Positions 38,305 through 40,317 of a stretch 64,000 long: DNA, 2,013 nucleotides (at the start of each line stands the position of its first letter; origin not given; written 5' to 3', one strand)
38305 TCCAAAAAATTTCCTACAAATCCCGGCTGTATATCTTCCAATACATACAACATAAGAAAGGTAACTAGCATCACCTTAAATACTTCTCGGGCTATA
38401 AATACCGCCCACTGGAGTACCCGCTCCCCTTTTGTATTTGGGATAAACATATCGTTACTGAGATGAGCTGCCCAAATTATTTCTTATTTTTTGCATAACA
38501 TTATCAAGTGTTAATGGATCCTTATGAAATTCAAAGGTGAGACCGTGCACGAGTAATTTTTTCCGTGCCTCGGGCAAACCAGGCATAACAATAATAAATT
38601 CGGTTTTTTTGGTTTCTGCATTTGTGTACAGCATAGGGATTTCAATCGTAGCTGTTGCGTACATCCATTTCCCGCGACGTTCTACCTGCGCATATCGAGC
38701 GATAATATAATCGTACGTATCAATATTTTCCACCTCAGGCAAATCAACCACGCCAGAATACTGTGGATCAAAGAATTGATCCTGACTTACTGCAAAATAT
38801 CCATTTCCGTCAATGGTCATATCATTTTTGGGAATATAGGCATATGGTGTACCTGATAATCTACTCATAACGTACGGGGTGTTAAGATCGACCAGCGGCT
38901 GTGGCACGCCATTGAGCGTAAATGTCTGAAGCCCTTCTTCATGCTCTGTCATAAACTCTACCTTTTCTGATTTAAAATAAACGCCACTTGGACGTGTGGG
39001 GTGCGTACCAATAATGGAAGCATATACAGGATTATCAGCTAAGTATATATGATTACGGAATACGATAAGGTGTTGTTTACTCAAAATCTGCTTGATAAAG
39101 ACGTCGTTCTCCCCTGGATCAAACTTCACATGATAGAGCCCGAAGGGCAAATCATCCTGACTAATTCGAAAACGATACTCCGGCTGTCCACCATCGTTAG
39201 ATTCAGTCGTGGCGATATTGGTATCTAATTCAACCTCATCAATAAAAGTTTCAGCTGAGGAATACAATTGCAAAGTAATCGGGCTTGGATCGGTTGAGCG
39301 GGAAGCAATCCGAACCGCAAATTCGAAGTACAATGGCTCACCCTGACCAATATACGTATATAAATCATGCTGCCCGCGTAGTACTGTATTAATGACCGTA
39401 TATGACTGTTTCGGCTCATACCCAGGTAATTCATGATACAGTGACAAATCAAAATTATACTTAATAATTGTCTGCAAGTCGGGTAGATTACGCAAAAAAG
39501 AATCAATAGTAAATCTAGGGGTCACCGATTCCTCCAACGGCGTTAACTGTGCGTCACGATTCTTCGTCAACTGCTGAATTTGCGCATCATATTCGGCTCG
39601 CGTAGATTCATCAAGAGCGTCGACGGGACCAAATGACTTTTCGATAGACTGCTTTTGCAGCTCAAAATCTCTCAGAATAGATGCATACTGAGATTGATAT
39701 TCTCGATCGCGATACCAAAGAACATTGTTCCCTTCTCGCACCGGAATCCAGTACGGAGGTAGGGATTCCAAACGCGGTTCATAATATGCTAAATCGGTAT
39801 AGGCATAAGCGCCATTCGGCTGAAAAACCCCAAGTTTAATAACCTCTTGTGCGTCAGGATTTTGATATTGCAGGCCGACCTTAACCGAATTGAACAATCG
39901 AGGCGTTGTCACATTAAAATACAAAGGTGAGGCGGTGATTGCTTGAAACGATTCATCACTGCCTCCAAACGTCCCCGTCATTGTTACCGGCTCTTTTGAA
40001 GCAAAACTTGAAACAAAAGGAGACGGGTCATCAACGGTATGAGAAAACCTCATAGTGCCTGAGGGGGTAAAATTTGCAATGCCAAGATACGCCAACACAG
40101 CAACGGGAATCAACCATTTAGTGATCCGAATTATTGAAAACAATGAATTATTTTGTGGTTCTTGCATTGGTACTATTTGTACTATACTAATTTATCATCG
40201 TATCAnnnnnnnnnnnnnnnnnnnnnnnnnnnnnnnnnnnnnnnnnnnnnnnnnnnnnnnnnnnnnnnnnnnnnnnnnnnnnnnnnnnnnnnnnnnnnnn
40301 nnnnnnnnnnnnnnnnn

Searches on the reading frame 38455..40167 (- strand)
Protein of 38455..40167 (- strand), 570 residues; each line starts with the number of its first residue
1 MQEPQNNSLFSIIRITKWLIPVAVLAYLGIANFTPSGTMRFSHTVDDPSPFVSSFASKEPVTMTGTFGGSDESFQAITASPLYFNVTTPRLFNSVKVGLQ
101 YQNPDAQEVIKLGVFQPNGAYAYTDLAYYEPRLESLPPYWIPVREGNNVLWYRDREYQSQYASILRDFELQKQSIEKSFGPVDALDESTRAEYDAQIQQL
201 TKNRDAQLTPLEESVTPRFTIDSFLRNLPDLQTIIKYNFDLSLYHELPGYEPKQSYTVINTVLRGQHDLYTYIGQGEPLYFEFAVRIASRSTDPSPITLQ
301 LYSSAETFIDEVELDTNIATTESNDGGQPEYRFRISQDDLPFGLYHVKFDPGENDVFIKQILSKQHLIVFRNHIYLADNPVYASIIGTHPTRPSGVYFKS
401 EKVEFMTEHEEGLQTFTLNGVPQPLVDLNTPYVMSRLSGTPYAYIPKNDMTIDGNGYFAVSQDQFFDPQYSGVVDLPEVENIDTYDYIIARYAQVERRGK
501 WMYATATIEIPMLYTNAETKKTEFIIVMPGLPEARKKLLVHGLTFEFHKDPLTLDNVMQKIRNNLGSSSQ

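Call 3: search_protein_families(library=pfam, proteins=[window:38455-40167:-], max_evalue=0.01)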
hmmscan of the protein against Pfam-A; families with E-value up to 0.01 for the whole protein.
window:38455-40167:- (570 aa): 0 families

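Call 4: search_protein_families(library=ncbifam, proteins=[window:38455-40167:-], max_evalue=0.01)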
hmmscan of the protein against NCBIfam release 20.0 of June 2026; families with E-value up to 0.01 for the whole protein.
window:38455-40167:- (570 aa): 0 families
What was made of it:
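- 38455..40167 (-): 570-aa protein without a family match. It is conserved next to the GT-C gene. No Pfam or NCBIfam hit (calls 3, 4).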
